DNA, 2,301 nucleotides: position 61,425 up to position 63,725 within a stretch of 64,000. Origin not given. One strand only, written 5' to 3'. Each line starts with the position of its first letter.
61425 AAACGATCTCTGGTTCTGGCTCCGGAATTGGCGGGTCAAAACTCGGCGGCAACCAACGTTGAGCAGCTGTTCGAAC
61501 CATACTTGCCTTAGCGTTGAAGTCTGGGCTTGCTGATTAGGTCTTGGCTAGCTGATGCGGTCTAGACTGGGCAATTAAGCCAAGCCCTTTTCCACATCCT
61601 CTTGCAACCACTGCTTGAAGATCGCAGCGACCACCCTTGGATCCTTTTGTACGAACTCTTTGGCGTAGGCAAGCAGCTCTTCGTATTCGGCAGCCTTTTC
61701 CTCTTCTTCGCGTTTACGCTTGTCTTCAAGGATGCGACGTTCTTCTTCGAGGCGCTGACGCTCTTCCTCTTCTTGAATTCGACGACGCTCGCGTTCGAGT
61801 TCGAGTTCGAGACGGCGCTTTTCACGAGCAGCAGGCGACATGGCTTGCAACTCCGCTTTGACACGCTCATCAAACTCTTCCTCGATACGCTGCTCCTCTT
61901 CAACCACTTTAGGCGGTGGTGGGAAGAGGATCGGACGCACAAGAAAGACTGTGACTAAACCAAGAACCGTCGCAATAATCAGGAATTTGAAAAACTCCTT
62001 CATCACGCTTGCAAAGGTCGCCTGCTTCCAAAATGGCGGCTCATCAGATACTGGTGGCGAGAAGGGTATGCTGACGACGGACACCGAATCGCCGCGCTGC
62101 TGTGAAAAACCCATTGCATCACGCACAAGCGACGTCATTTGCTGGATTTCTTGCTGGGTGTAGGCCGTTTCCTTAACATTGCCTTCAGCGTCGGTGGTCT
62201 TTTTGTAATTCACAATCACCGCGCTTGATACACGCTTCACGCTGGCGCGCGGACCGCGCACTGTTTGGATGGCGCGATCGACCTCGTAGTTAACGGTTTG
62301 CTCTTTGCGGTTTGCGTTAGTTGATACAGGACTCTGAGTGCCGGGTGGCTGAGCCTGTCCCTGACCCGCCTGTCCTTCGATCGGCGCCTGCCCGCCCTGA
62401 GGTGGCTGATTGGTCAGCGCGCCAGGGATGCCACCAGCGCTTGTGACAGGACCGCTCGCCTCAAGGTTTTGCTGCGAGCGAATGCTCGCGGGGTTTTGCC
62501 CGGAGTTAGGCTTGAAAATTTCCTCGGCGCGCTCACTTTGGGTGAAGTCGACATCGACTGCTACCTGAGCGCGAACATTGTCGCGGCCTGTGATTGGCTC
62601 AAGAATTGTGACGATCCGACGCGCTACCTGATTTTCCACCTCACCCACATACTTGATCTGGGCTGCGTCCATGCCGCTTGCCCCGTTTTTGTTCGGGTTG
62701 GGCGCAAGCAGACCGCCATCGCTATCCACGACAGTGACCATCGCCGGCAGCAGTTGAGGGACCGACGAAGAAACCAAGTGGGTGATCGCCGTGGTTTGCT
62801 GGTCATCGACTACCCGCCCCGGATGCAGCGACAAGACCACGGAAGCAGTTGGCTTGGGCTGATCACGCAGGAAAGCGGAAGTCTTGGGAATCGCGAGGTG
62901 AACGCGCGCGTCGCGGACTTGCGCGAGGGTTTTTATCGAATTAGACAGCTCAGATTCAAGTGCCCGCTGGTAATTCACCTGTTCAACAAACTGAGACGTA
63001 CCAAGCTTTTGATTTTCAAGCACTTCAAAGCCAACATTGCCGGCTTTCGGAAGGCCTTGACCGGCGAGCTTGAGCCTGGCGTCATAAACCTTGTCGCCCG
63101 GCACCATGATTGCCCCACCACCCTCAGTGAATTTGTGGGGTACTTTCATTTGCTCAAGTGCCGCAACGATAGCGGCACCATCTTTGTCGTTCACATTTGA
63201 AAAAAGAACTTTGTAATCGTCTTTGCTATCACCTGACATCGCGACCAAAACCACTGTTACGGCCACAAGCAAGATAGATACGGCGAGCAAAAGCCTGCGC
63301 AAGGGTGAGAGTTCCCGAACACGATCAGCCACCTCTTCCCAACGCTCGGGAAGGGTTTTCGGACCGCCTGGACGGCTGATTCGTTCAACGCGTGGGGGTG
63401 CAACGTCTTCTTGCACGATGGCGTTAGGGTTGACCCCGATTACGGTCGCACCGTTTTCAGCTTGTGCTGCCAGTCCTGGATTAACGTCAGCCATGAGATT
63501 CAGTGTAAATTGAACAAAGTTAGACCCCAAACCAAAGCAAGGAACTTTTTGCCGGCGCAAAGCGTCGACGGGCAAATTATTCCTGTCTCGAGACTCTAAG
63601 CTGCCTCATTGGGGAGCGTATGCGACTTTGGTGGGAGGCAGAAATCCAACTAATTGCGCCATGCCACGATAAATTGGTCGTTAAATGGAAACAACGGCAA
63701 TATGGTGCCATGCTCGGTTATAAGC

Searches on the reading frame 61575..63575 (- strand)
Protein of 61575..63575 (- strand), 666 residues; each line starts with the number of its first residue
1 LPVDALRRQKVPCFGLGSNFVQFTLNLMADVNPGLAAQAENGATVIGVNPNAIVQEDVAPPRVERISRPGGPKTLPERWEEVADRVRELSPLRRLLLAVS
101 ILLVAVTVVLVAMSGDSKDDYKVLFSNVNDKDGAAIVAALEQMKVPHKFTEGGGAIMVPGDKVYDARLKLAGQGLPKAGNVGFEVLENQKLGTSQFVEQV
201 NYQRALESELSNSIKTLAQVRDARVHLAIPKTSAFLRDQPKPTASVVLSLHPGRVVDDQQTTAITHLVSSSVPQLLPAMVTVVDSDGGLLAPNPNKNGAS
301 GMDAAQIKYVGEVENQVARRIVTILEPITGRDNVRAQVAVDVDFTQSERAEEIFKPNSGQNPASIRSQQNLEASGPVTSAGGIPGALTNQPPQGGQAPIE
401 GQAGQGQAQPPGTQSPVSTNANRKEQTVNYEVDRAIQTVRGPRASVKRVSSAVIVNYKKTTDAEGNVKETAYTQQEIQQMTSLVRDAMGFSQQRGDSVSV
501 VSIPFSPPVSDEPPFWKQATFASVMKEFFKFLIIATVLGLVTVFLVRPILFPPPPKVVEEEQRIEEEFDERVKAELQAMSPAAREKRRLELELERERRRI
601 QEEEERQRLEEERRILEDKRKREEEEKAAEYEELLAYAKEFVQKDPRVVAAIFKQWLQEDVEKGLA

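Call 14: search_protein_families(library=pfam, proteins=[window:61575-63575:-], max_evalue=0.01)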
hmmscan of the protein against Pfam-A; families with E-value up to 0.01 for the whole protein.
window:61575-63575:- (666 aa): 2 families
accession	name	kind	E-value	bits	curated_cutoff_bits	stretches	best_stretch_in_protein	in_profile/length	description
PF01514.23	YscJ_FliF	-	1.5e-64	217.6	24.4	1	118-290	3-177/179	Secretory protein of YscJ/FliF family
PF08345.17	YscJ_FliF_C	-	5e-40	137.8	23.8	1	325-505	1-147/147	Flagellar M-ring protein C-terminal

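Call 75: find_encoding_contigs(protein=window:61575-63494:-, flank=10000, max_places=2)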
Protein window:61575-63494:- (639 aa): 11 contigs read that carry it; 2 places shown.
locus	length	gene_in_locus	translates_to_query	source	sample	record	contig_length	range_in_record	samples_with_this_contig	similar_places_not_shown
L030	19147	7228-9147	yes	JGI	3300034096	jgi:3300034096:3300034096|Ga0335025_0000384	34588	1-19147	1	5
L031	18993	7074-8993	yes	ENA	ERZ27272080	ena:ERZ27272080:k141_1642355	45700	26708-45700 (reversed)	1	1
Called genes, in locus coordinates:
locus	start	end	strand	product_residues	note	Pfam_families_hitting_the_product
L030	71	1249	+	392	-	-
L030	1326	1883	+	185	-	PF13759:2OG-FeII_Oxy_5 (faint)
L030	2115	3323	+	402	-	PF02120:Flg_hook (weak)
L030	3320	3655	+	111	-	PF01312:Bac_export_2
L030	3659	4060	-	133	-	PF02049:FliE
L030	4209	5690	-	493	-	PF00072:Response_reg, PF00158:Sigma54_activat, PF14532:Sigma54_activ_2, PF07728:AAA_5 (weak), PF25601:AAA_lid_14, PF02954:HTH_8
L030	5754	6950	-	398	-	PF00512:HisKA, PF02518:HATPase_c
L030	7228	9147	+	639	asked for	PF01514:YscJ_FliF, PF08345:YscJ_FliF_C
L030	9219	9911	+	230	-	PF02108:FliH (weak)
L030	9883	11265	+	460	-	PF00006:ATP-synt_ab, PF18269:T3SS_ATPase_C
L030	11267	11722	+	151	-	PF02050:FliJ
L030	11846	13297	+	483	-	PF02120:Flg_hook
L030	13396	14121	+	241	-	PF03748:FliL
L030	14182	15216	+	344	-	PF02154:FliM, PF01052:FliMN_C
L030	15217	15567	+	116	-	PF01052:FliMN_C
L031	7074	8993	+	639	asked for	PF01514:YscJ_FliF, PF08345:YscJ_FliF_C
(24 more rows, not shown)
